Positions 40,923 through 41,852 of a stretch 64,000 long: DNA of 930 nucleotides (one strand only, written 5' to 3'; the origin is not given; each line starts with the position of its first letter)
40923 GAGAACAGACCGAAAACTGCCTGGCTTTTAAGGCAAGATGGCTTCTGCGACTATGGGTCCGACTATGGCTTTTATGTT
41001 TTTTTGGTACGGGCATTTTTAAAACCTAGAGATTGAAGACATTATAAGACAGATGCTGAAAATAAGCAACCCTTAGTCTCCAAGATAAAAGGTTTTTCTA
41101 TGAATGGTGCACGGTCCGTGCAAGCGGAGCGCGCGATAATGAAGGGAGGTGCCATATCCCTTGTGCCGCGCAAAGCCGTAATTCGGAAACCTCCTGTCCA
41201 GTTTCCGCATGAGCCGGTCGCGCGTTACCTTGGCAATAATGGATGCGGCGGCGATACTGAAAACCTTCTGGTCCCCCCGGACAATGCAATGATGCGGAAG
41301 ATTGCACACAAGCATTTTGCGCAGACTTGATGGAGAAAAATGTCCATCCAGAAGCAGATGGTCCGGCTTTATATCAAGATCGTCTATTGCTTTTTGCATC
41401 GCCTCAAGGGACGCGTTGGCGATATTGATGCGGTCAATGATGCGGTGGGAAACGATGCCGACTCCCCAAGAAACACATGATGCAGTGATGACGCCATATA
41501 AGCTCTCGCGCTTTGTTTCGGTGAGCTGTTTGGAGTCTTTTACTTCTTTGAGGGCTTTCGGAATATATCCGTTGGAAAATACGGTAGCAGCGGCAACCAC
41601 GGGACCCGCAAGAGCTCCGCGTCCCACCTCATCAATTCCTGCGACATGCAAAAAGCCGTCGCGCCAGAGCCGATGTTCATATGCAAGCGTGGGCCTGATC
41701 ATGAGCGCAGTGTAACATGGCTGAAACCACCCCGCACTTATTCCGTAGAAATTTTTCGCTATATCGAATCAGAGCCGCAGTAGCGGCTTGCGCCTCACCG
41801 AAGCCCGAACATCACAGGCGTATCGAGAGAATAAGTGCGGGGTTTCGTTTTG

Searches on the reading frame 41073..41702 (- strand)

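Call 56: search_protein_families(library=pfam, proteins=[window:41073-41702:-], max_evalue=0.001)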
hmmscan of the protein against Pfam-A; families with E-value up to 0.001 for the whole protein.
window:41073-41702:- (209 aa): 1 family
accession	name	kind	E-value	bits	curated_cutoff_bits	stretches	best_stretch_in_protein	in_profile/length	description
PF01351.25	RNase_HII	-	7e-40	137.5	25.8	1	21-205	1-196/199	Ribonuclease HII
